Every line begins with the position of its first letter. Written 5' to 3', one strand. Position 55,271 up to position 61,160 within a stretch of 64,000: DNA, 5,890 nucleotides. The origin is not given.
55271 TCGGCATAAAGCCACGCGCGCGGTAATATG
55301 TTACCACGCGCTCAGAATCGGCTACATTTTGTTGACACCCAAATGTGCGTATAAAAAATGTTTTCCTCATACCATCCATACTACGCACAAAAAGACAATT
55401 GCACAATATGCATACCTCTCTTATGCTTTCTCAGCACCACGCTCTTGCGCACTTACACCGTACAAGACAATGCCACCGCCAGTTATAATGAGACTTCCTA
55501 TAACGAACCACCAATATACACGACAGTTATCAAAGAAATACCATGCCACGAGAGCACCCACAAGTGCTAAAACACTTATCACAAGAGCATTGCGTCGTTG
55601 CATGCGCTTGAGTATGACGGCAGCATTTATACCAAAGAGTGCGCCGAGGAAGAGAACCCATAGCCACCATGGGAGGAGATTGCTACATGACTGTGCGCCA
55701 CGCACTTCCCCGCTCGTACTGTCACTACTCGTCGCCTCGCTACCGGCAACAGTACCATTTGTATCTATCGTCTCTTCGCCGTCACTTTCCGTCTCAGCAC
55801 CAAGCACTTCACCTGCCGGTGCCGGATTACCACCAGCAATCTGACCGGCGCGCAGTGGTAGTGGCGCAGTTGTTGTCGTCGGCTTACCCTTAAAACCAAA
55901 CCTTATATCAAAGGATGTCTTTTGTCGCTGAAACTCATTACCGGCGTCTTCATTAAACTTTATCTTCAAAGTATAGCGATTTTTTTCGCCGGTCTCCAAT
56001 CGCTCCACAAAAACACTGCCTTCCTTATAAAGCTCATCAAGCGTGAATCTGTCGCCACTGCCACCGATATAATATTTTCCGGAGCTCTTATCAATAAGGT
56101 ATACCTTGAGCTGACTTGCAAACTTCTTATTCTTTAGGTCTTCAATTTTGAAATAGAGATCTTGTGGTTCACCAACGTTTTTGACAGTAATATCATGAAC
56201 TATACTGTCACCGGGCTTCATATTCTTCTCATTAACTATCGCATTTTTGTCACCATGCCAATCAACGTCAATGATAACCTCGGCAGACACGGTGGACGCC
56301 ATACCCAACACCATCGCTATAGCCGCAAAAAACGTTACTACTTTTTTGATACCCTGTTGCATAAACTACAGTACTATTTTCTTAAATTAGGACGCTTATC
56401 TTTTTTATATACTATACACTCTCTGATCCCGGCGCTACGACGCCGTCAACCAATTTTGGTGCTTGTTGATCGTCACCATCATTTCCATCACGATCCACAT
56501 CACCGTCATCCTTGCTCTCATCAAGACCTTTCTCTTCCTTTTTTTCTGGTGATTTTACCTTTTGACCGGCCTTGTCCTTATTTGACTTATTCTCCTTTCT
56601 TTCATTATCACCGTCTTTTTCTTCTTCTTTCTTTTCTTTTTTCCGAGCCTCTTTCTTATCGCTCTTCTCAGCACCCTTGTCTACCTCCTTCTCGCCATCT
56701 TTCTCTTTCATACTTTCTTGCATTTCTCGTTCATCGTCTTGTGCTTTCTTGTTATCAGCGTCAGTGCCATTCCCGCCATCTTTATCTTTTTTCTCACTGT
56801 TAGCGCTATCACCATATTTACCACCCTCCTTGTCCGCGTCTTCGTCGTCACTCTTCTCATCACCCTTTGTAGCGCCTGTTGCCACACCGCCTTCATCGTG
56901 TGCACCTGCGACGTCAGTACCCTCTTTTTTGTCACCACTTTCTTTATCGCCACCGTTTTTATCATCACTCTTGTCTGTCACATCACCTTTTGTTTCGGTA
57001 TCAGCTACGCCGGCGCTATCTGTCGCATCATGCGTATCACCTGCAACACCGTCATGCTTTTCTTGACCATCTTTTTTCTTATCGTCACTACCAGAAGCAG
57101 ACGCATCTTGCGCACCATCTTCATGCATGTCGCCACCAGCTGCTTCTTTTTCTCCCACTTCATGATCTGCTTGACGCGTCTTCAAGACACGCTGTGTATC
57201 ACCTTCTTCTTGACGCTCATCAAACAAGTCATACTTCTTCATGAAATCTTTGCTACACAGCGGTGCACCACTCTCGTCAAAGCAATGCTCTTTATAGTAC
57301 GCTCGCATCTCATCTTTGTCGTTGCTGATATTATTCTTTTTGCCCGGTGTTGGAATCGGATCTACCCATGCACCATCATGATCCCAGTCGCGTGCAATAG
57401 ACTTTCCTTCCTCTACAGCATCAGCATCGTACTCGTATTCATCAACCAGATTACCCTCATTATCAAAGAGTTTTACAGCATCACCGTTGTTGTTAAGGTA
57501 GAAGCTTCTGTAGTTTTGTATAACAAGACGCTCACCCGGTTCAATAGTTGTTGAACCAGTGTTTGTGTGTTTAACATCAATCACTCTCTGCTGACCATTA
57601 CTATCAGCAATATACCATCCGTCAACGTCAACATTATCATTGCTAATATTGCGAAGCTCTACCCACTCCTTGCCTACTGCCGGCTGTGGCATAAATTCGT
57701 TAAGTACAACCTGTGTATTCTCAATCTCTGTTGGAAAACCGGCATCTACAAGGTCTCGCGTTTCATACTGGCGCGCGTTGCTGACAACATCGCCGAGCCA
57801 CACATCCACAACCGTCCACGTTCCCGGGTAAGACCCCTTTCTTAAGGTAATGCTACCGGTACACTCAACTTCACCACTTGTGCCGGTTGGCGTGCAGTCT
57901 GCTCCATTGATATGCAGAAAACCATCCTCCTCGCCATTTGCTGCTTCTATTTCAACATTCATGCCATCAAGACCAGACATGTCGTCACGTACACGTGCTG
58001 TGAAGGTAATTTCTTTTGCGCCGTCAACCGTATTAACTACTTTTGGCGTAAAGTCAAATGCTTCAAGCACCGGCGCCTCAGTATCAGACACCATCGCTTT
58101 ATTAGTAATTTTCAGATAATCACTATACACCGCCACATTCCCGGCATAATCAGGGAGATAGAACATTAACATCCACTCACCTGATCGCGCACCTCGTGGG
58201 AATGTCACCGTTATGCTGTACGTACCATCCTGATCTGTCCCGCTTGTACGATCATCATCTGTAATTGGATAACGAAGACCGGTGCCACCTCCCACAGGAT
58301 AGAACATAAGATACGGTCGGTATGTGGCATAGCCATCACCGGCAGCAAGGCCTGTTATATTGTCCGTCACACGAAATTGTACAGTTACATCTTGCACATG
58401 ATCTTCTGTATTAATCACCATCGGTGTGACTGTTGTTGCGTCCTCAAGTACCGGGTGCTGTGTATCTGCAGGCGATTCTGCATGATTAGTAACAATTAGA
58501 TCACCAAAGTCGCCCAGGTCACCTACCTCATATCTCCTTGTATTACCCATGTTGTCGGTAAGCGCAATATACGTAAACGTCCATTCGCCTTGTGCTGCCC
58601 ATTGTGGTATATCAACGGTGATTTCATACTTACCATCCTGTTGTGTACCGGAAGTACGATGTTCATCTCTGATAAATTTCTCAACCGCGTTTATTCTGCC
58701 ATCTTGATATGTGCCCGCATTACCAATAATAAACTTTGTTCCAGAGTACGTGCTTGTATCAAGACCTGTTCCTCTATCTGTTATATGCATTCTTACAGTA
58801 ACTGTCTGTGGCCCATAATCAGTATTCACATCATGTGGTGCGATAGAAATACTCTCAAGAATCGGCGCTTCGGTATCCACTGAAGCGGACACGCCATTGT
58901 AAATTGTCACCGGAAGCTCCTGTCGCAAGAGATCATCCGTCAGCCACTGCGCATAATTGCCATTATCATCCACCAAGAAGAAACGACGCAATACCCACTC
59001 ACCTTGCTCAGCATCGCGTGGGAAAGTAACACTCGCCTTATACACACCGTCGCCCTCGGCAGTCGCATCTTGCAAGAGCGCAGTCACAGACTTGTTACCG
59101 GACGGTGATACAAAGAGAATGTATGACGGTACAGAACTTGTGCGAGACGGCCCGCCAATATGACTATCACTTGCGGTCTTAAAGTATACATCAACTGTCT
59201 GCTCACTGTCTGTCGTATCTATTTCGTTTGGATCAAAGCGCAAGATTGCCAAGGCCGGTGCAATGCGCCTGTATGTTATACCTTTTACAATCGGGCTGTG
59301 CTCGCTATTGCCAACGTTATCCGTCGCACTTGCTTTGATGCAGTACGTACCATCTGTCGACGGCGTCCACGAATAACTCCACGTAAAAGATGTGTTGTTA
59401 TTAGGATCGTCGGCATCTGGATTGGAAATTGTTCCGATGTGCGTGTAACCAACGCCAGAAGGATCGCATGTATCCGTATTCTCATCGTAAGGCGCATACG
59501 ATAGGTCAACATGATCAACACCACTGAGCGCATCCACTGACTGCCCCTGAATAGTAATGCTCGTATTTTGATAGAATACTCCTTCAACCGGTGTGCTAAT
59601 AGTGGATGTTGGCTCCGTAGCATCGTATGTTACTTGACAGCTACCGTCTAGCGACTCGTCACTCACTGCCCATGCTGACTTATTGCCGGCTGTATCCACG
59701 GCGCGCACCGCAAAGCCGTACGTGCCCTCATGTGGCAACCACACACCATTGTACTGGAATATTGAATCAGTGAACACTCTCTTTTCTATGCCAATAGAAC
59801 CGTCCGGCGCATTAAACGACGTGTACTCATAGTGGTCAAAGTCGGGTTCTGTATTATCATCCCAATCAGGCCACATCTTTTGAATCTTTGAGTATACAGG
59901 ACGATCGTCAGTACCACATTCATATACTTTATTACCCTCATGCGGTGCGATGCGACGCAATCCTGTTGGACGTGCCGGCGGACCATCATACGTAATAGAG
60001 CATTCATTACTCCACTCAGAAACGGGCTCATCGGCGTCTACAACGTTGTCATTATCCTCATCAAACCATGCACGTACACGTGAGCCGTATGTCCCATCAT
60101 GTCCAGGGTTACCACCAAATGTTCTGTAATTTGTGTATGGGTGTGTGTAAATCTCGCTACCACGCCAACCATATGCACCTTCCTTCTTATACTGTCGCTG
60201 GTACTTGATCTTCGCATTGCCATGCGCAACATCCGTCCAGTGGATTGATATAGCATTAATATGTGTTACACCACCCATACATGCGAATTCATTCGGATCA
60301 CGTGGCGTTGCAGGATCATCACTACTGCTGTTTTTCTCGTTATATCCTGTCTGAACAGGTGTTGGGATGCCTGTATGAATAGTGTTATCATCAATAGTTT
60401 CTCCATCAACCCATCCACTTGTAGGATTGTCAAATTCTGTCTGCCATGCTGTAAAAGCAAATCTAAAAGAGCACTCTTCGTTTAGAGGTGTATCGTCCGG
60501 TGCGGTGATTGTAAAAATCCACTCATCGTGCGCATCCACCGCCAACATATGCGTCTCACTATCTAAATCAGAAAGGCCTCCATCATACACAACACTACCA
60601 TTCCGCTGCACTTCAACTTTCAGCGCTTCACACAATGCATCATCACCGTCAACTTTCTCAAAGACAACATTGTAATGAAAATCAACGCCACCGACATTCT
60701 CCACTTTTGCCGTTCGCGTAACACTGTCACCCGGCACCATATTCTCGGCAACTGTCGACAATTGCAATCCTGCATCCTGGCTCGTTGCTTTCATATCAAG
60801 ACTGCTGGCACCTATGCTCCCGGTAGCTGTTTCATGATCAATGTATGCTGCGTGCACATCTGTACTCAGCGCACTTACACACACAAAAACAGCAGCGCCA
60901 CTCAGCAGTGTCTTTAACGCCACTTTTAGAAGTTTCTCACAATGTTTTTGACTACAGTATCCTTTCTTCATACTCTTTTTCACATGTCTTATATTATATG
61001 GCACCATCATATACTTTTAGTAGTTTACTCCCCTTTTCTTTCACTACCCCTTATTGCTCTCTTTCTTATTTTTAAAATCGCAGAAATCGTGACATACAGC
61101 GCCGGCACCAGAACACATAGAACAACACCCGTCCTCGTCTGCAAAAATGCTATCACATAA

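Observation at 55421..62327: SipW signal peptidase plus three TasA/camelysin-like paralogues, including a 1532-aa giant: a candidate surface-fibre/adhesin module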

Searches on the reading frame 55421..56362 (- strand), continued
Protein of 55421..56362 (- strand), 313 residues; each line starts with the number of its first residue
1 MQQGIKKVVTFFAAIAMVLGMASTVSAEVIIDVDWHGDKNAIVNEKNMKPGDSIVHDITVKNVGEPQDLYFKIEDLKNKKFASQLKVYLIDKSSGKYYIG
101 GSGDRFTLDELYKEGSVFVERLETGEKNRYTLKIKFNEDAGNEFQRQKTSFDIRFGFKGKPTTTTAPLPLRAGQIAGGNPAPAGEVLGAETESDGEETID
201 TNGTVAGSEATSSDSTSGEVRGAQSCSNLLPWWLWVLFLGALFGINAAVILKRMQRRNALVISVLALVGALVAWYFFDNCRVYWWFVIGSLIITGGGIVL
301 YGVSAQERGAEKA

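Call 77: search_protein_families(library=pfam, max_evalue=0.001, proteins=[P0100, P0112, P0114, P0126, P0135, P0155, P0059])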
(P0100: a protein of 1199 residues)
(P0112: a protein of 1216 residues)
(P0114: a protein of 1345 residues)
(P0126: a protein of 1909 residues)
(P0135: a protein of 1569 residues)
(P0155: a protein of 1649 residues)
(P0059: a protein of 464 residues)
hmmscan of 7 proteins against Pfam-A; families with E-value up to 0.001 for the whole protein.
P0100 (1199 aa): 2 families
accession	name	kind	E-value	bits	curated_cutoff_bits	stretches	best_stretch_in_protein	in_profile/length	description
PF17210.9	SdrD_B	-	5.8e-14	52.7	29.7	2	833-925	8-96/112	SdrD B-like domain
PF17802.7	SpaA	-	0.00016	22.2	23.1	0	870-894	36-60/91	Prealbumin-like fold domain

P0112 (1216 aa): 5 families
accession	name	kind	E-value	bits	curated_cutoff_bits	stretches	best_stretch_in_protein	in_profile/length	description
PF24514.1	SpaA_4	-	1.3e-16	61.8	27.3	2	844-967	1-107/107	Prealbumin-like fold domain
PF00932.25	LTD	-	7.9e-11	42.7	34.3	1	300-406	7-107/109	Lamin Tail Domain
PF17210.9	SdrD_B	-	1.1e-07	32.5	29.7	1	659-733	6-77/112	SdrD B-like domain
PF19403.5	SpaA_2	-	1.1e-05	26.4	25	1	764-828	19-88/96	Prealbumin-like fold domain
PF13948.11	DUF4215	-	0.00025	21.7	27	1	466-494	20-47/47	Domain of unknown function (DUF4215)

P0114 (1345 aa): 4 families
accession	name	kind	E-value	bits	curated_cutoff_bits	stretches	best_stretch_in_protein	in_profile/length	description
PF02494.22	HYR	-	9.1e-25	87.3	21.7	2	485-562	2-81/81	HYR domain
PF17210.9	SdrD_B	-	2.1e-11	44.4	29.7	1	987-1066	7-78/112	SdrD B-like domain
PF17802.7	SpaA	-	1.7e-10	41.4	23.1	1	896-954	11-66/91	Prealbumin-like fold domain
PF20674.3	SpaA_3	-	9.8e-05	22.8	24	0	676-763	38-120/121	Prealbumin-like fold domain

P0126 (1909 aa): 6 families
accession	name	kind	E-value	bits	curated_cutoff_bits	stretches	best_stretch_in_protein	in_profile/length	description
PF13229.12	Beta_helix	-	6.6e-17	62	25.9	3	591-751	2-138/158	Right handed beta helix region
PF13750.12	Big_3_3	-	1e-16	61.4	27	0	1188-1257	13-80/157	Bacterial Ig-like domain (group 3)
PF17957.7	Big_7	-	5e-12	46.7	24.1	1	1226-1296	1-44/70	Bacterial Ig domain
PF19077.6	Big_13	-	3.5e-11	43.9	27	0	1589-1664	19-102/102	Bacterial Ig-like domain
PF12245.14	Big_3_2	-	2.8e-09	37.6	23.3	0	936-997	54-112/122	Bacterial Ig-like domain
PF13754.12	Big_3_4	-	1.4e-05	25.4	27.3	0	1524-1576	11-61/106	Domain of unknown function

P0135 (1569 aa): 3 families
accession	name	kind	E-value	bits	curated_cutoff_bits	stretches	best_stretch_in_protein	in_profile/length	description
PF19077.6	Big_13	-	2.2e-32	112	27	3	812-891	24-102/102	Bacterial Ig-like domain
PF00932.25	LTD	-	6.7e-10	39.8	34.3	1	379-473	7-107/109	Lamin Tail Domain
PF13750.12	Big_3_3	-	4.7e-09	36.6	27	0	974-1083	12-137/157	Bacterial Ig-like domain (group 3)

P0155 (1649 aa): 3 families
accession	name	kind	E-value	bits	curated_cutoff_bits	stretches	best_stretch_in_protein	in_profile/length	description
PF19077.6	Big_13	-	8.2e-14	52.4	27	1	881-957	23-101/102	Bacterial Ig-like domain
PF12245.14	Big_3_2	-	9e-08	32.8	23.3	0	574-598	89-114/122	Bacterial Ig-like domain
PF13754.12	Big_3_4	-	0.00017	21.9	27.3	0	576-598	31-53/106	Domain of unknown function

P0059 (464 aa): 1 family
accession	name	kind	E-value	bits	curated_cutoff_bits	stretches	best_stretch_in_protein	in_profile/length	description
PF16656.11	Pur_ac_phosph_N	-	9.7e-08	32.9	30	1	207-300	12-93/93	Purple acid Phosphatase, N-terminal domain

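Call 78: list_cluster_members(proteins=[P0014, P0001, P0027, P0028, P0030, P0034, P0100, P0112, P0126, P0135])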
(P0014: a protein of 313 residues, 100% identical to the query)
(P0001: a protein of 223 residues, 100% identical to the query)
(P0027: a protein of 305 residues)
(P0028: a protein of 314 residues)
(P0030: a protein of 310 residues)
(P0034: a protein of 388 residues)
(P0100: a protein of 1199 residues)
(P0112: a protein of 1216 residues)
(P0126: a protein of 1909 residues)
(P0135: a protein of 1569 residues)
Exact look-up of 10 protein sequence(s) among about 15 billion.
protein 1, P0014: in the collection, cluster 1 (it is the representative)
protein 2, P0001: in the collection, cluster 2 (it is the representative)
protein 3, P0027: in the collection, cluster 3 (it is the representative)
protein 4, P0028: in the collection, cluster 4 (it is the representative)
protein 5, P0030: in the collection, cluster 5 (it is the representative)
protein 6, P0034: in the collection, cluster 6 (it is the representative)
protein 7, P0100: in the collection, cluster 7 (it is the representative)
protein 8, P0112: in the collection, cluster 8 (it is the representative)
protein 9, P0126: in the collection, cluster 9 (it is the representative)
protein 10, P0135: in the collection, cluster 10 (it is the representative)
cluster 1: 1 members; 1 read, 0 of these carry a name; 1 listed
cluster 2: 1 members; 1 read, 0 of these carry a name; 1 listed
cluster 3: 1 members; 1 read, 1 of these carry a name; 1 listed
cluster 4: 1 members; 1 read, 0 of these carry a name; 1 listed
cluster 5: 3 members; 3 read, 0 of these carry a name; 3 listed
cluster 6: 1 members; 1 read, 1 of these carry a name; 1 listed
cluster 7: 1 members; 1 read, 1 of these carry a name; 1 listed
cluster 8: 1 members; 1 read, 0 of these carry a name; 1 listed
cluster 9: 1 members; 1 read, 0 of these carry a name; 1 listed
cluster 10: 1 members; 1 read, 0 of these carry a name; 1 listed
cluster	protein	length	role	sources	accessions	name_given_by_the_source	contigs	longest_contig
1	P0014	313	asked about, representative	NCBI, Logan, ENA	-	-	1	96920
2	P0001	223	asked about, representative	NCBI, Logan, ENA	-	-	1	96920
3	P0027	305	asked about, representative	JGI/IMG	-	hypothetical protein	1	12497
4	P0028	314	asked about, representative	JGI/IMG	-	-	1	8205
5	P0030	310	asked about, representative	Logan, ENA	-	-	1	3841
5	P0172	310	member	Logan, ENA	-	-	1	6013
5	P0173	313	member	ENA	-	-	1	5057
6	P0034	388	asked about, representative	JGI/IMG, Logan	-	hypothetical protein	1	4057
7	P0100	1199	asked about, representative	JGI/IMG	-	hypothetical protein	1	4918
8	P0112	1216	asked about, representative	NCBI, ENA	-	-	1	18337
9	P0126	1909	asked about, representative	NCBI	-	-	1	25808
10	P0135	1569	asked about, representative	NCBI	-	-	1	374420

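Call 94: find_related_loci(query=A5, collection=metagenome_contigs, flank=9000)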
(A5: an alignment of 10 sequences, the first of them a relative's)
Query A5 (313 aa) in metagenome_contigs; peptide patterns used: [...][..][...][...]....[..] (x = any residue, [..] = any of these).
244 stretches matched a pattern; 44 encode a relative of the query (tblastn E <= 1e-3); 44 distinct loci.
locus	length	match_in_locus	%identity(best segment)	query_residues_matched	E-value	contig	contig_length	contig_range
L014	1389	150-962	40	14-285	1e-65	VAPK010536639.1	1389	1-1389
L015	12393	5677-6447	43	17-295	4e-60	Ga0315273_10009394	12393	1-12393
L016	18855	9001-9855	34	5-301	2e-36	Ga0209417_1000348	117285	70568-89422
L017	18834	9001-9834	34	5-301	3e-33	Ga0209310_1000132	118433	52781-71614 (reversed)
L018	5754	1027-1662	34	68-293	1e-31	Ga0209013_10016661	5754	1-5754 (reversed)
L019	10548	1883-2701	31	17-301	1e-30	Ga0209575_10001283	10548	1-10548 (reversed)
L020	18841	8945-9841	33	9-301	4e-30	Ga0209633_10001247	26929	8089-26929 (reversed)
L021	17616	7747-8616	31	9-280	3e-29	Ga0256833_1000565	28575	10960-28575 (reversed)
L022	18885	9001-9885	32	4-301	2e-28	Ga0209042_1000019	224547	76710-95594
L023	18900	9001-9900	29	1-301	6e-28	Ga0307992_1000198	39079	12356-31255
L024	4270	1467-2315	30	31-299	2e-27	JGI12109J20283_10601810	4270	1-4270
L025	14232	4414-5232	28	5-292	2e-24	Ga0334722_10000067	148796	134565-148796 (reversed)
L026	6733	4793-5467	31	12-239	1e-23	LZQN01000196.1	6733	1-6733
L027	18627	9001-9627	31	6-215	2e-23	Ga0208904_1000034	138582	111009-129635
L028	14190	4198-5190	26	5-312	4e-15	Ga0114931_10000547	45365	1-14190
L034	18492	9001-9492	27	8-155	2e-7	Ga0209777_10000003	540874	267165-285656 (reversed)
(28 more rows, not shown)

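Call 102: search_protein_families(library=ncbifam, max_evalue=1, proteins=[L010:6307-6606:+, L012:4100-4429:+, L016:7337-7700:+, L012:5632-5871:+])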
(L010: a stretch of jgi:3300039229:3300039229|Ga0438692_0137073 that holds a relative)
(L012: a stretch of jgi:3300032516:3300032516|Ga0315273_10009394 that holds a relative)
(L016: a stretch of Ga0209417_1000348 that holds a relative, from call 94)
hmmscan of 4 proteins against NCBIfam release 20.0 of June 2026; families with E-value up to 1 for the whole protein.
L010:6307-6606:+ (100 aa): 1 family
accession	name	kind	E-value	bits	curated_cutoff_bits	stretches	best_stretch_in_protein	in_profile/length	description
NF046066.1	BioflmMtrxTasA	equivalog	0.0057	16.1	450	1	16-84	15-78/264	biofilm matrix protein TasA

L012:4100-4429:+ (110 aa): 1 family
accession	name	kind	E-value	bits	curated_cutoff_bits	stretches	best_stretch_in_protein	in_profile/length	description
TIGR04088.1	cognate_SipW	domain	0.48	10.7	19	0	42-63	12-32/34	SipW-dependent-type signal peptide-containing protein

L016:7337-7700:+ (121 aa): 2 families
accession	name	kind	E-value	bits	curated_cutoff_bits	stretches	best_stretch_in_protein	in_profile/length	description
TIGR04088.1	cognate_SipW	domain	0.0043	17.2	19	1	43-66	12-34/34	SipW-dependent-type signal peptide-containing protein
NF006412.0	PRK08659.1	equivalog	0.13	11.4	411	1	50-74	14-38/378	2-oxoacid:acceptor oxidoreductase subunit alpha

L012:5632-5871:+ (80 aa): 1 family
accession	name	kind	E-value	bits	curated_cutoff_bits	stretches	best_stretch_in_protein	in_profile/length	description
TIGR04429.1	Phr_nterm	subfamily_domain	0.76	10.4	25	1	1-19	1-20/28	Phr family secreted Rap phosphatase inhibitor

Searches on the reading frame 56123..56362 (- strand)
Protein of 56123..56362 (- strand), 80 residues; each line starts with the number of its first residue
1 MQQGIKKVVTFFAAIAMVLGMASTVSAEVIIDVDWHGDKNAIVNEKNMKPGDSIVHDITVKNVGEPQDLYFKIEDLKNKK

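Call 102: search_protein_families(library=ncbifam, max_evalue=1, proteins=[window:56123-56362:-])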
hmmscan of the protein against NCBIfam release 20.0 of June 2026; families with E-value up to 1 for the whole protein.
window:56123-56362:- (80 aa): 3 families
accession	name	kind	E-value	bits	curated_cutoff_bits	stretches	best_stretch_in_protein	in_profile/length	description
TIGR01451.2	B_ant_repeat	repeat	0.037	14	24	1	43-65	3-25/53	DUF11 type repeat protein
NF033939.0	DESULF_POR1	subfamily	0.055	12.2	250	1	6-42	2-39/454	outer membrane homotrimeric porin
NF009392.0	PRK12751.1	equivalog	0.062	13.4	238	1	6-58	2-55/162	periplasmic stress adaptor protein CpxP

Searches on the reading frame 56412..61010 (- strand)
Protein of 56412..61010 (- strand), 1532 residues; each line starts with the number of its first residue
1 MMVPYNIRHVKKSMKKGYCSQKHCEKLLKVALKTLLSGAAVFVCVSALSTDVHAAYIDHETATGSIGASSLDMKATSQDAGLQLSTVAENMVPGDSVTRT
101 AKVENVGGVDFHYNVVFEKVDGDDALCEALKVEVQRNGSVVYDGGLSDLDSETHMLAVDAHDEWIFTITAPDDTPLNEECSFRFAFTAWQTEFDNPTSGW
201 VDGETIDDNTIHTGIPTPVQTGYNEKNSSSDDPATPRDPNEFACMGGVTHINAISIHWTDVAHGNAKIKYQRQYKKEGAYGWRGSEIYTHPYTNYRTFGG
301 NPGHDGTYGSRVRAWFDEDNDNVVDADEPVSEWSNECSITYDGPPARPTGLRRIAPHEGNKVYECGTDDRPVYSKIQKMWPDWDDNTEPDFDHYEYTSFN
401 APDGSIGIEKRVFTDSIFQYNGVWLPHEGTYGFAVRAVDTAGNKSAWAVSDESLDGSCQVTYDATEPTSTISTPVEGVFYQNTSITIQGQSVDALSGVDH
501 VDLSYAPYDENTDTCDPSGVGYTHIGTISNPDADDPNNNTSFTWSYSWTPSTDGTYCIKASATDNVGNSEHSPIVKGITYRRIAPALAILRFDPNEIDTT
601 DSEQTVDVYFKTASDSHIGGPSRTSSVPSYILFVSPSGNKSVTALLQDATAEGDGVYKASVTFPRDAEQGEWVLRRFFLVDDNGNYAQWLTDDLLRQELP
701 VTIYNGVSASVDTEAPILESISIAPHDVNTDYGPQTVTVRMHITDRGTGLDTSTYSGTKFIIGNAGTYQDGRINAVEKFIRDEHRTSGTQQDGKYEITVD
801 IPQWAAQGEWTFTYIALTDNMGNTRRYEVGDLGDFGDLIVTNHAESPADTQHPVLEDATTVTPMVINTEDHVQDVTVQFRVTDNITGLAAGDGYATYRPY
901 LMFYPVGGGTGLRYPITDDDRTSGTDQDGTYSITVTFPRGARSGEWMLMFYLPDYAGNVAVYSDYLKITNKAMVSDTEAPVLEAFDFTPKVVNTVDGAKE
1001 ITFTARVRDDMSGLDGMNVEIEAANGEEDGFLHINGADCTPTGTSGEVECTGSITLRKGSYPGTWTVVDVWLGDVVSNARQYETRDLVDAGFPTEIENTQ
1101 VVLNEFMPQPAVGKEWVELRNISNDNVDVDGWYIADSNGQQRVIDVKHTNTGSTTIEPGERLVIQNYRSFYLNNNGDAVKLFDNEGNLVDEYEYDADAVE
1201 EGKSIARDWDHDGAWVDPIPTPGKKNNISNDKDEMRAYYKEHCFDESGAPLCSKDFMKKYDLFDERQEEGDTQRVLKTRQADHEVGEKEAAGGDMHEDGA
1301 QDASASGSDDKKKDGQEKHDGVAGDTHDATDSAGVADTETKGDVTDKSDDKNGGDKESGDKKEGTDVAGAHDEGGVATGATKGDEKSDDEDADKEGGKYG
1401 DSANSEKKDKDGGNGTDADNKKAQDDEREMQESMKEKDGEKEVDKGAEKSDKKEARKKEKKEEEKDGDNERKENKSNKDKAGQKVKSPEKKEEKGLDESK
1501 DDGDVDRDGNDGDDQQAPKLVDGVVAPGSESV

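Call 3: search_protein_families(library=pfam, proteins=[window:56412-61010:-], max_evalue=1)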
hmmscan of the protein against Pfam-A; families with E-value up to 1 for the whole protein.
window:56412-61010:- (1532 aa): 5 families
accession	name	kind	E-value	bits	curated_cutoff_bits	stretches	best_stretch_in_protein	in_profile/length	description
PF00932.25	LTD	-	3e-17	63.4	34.3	1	1098-1194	5-107/109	Lamin Tail Domain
PF23034.1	DUF7035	-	2.5e-16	60.4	27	3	712-830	2-110/137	Domain of unknown function (DUF7035)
PF24893.1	DUF7743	-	4.3e-12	46.2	27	2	711-828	2-91/120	Domain of unknown function (DUF7743)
PF01835.25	MG2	-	6e-05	23.8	32.8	0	627-675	34-79/96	MG2 domain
PF07495.19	Y_Y_Y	-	0.0036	17.6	26.6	1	538-570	23-54/65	Y_Y_Y domain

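Call 4: search_protein_families(library=ncbifam, proteins=[window:56412-61010:-], max_evalue=1)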
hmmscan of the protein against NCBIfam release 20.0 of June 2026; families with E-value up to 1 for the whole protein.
window:56412-61010:- (1532 aa): 2 families
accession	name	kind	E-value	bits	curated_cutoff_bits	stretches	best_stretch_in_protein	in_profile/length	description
NF047446.1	barrel_OmpL47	domain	9.2e-07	29.2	40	2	419-447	32-61/68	OmpL47-type beta-barrel domain-containing protein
NF007491.0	PRK10086.1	equivalog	0.26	10.1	316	1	1231-1282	159-209/313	DNA-binding transcriptional regulator DsdC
